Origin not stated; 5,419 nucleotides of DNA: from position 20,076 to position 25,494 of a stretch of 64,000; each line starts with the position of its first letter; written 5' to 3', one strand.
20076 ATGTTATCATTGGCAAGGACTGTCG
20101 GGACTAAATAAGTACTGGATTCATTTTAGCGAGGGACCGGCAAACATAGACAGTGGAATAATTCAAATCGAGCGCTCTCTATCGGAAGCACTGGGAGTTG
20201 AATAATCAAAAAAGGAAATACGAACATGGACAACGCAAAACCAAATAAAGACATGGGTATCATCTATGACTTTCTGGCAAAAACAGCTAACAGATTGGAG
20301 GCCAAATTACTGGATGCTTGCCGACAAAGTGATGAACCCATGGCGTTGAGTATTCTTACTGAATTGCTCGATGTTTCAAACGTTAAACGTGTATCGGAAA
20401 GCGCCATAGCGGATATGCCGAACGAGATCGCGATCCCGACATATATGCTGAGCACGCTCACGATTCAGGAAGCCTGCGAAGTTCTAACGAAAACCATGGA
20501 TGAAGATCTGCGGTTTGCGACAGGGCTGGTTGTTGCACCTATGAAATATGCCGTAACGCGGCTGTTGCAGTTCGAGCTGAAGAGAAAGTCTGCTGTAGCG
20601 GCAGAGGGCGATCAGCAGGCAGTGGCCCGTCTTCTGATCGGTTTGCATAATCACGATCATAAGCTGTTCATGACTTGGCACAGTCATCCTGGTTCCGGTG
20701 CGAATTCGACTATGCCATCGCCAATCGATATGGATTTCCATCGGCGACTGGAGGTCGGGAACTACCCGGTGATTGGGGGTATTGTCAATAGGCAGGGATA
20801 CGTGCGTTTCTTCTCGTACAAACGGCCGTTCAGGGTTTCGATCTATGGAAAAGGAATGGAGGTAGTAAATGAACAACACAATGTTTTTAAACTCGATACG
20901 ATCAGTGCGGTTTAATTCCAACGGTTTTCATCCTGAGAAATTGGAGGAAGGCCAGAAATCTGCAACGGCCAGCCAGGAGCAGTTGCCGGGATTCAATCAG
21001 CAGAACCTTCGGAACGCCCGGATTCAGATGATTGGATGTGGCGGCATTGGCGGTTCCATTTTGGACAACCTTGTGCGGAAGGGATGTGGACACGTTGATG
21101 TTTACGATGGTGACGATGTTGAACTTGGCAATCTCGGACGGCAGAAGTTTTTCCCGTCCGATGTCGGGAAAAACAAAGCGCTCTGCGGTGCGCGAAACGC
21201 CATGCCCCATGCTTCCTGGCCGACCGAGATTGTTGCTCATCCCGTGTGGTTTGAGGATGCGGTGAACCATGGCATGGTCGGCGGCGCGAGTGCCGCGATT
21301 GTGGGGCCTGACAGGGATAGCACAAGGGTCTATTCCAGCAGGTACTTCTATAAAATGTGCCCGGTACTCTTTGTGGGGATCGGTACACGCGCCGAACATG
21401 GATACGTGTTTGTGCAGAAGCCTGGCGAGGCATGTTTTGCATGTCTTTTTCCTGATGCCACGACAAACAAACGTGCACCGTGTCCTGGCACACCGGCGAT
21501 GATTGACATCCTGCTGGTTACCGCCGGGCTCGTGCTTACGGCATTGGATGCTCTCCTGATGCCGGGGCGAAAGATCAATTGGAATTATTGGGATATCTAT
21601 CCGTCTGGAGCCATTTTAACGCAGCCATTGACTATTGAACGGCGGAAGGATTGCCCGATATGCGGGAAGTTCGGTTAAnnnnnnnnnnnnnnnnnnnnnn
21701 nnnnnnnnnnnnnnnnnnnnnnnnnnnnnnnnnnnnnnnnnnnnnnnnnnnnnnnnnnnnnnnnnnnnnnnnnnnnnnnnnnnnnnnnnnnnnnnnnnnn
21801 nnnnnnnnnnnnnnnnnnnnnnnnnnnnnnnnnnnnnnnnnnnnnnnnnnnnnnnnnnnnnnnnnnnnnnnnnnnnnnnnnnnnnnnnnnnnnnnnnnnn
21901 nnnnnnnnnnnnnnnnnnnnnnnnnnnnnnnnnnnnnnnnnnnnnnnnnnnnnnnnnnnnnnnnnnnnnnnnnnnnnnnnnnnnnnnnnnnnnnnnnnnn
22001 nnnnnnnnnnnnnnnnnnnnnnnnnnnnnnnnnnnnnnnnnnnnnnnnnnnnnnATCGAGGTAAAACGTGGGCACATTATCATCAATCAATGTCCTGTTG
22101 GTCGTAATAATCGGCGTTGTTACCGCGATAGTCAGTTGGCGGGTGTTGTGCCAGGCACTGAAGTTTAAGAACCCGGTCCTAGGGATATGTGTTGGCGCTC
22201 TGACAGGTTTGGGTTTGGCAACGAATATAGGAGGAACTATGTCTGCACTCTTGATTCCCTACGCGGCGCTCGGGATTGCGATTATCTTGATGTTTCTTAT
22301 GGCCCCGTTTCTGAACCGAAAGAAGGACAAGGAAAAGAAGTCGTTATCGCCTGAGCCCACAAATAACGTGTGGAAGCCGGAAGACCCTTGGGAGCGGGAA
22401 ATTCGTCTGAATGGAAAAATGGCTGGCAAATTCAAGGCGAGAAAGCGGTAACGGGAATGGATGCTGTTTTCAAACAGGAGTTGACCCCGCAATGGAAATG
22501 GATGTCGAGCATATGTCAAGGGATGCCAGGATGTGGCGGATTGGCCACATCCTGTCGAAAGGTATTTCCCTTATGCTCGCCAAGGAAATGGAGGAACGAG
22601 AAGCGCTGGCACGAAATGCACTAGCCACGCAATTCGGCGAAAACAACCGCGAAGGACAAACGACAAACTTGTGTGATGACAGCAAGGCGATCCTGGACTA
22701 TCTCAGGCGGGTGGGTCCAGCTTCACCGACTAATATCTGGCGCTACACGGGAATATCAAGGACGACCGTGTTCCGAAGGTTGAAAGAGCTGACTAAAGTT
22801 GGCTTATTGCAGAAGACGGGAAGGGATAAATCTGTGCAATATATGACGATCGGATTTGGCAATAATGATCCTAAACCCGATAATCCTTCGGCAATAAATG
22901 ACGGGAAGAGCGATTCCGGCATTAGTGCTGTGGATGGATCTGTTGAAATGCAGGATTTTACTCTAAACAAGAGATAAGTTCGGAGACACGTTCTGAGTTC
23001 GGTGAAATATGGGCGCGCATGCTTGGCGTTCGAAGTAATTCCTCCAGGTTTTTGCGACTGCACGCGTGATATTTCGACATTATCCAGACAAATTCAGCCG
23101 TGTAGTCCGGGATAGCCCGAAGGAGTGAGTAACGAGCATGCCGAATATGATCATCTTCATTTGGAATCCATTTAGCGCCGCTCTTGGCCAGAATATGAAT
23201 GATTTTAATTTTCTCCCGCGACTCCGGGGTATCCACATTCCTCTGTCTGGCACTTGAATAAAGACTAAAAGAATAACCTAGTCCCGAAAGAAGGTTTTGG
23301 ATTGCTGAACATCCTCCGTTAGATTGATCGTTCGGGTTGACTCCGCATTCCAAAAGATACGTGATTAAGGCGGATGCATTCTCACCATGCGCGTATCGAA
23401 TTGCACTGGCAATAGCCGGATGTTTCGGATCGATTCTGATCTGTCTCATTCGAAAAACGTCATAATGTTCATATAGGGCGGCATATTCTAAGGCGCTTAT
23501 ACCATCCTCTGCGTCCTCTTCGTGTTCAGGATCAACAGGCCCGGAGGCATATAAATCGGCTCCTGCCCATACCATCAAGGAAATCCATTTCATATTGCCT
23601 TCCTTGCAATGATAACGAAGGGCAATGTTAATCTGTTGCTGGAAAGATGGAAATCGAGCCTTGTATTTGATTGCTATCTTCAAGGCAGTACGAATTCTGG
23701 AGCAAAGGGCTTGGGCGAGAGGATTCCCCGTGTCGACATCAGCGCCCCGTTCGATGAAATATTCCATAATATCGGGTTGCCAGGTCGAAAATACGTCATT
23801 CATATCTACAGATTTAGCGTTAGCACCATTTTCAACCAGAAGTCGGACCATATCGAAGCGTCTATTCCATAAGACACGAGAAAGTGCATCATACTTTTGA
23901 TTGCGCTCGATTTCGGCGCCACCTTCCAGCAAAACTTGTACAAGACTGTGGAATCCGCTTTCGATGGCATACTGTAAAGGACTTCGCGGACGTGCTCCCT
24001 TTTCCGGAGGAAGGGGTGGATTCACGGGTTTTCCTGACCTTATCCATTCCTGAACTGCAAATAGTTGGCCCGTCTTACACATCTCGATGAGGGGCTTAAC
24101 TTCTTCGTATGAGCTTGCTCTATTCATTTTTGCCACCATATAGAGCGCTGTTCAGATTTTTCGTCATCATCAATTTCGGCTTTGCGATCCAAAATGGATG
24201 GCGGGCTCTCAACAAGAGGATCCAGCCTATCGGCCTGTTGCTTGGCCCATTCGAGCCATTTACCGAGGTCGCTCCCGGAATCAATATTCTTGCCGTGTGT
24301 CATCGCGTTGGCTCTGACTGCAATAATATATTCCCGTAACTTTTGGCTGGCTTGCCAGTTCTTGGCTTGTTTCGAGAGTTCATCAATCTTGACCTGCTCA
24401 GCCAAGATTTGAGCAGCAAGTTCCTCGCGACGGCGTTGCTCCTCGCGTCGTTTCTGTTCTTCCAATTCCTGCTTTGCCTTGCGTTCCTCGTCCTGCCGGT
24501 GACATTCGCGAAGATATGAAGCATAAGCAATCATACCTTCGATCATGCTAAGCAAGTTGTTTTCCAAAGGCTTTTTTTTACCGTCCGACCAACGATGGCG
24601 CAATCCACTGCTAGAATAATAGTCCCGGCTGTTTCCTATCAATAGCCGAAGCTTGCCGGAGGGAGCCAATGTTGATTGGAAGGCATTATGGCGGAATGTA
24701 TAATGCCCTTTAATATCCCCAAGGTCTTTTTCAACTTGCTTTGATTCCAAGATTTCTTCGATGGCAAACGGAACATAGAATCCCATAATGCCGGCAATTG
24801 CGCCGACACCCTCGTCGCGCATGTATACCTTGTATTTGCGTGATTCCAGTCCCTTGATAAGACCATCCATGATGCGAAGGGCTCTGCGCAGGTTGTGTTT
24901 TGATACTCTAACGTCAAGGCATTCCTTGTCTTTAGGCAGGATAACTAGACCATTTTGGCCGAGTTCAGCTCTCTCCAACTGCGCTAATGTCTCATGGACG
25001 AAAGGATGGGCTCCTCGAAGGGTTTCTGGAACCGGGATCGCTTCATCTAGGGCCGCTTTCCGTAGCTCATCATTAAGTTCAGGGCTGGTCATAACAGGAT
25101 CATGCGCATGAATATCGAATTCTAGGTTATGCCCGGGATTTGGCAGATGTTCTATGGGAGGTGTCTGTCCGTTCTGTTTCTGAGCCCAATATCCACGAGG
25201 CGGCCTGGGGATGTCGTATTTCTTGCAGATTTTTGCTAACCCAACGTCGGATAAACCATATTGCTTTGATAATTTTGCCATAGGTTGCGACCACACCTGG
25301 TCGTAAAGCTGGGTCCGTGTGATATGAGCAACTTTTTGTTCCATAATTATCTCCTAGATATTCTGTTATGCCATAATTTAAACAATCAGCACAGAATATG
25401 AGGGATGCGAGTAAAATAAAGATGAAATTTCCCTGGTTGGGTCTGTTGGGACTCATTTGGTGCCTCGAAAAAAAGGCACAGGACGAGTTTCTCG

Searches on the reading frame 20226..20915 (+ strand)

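Call 9: search_protein_families(library=pfam, proteins=[window:20226-20915:+], max_evalue=0.01)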
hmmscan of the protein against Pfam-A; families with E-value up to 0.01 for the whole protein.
window:20226-20915:+ (229 aa): 1 family
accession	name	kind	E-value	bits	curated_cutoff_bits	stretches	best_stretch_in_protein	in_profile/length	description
PF14464.11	Prok-JAB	-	2.3e-05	24.7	25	1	82-176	19-94/114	Prokaryotic homologs of the JAB domain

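Call 58: search_protein_families(library=padloc, proteins=[window:20226-20915:+], max_evalue=0.01)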
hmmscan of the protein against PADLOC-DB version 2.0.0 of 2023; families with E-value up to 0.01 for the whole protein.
window:20226-20915:+ (229 aa): 0 families

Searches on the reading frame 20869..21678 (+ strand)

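Call 9: search_protein_families(library=pfam, proteins=[window:20869-21678:+], max_evalue=0.01)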
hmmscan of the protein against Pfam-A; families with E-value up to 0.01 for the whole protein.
window:20869-21678:+ (269 aa): 1 family
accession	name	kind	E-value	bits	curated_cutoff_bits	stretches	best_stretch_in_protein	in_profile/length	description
PF00899.27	ThiF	-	5.9e-26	91.5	28.1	1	43-232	14-205/238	ThiF family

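Call 58: search_protein_families(library=padloc, proteins=[window:20869-21678:+], max_evalue=0.01)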
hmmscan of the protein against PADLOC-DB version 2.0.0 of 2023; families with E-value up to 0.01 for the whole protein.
window:20869-21678:+ (269 aa): 30 families (the best 25 are shown)
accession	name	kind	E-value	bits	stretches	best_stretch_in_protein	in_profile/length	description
PDLC00841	E1-E2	-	3.6e-15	53.7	1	43-124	343-428/590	E1-E2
PDLC00848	E1-E2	-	3.1e-13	46.9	1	44-105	369-430/607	E1-E2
PDLC00839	E1-E2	-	1.3e-12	44.8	1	42-104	363-425/602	E1-E2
PDLC00844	E1-E2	-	2.9e-12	44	1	18-104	246-331/489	E1-E2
PDLC00842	E1-E2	-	4e-12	43.6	1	44-106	300-365/549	E1-E2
PDLC00826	E1-E2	-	8.9e-12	42.5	1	43-104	328-393/576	E1-E2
PDLC00835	E1-E2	-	2.2e-11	40.9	1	35-106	357-430/778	E1-E2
PDLC00836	E1-E2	-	6.2e-11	39.6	1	44-106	336-398/602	E1-E2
PDLC00853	E1-E2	-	8.7e-11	39.5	1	44-106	305-371/546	E1-E2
PDLC00832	E1-E2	-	2.2e-09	34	1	44-105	333-394/588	E1-E2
PDLC00840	E1-E2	-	4.5e-09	33.9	1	45-133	209-297/458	E1-E2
PDLC00843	E1-E2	-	1.2e-08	31.9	1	44-104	313-373/575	E1-E2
PDLC00827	E1-E2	-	1.9e-08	31.1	1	44-99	327-382/711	E1-E2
PDLC00856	E1-E2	-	2e-08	31.2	1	45-105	318-378/573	E1-E2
PDLC00855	E1-E2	-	2.5e-08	31.4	1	42-104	295-357/579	E1-E2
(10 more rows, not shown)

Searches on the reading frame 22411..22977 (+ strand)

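Call 9: search_protein_families(library=pfam, proteins=[window:22411-22977:+], max_evalue=0.01)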
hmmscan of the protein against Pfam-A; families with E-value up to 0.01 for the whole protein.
window:22411-22977:+ (188 aa): 9 families
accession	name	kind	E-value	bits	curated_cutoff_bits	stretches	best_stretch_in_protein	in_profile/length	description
PF09339.16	HTH_IclR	-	5.2e-07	29.8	22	1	93-136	7-51/52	IclR helix-turn-helix domain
PF25213.1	HVO_A0261_N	-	1.1e-06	28.9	35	1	92-138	14-59/86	HVO_A0261 N-terminal domain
PF12802.13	MarR_2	-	3.5e-06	27.5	27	1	94-136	10-53/61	MarR family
PF01047.28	MarR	-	0.00029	21.1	24.6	1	94-136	8-50/59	MarR family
PF12840.13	HTH_20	-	0.00049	20.5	27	1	93-133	8-48/51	Helix-turn-helix domain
PF01022.26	HTH_5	-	0.00074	19.8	22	1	94-135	7-47/47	Bacterial regulatory protein, arsR family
PF13412.12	HTH_24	-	0.0011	18.9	21.9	1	92-133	6-47/48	Winged helix-turn-helix DNA-binding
PF22168.2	DIP2311-like_C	-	0.0022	18.7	27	1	91-144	7-60/63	Transcriptional regulator DIP2311-like, C-terminal domain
PF10007.15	DUF2250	-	0.0071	16.9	24.4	0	92-136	11-55/93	Uncharacterized protein conserved in archaea (DUF2250)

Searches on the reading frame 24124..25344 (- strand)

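Call 9: search_protein_families(library=pfam, proteins=[window:24124-25344:-], max_evalue=0.01)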
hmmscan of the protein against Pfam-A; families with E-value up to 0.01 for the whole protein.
window:24124-25344:- (406 aa): 1 family
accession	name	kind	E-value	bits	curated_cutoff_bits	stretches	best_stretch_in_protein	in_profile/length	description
PF12220.14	U1snRNP70_N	-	0.0099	16.8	23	1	254-319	21-85/92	U1 small nuclear ribonucleoprotein of 70kDa MW N terminal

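Call 59: search_protein_families(library=phrogs, proteins=[window:24124-25344:-], max_evalue=0.1)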
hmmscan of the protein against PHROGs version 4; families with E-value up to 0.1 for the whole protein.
window:24124-25344:- (406 aa): 1 family
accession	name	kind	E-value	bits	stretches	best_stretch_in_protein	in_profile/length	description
phrog_15471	-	DNA, RNA and nucleotide metabolism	7.7e-05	23.6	1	6-53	135-182/183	HNH endonuclease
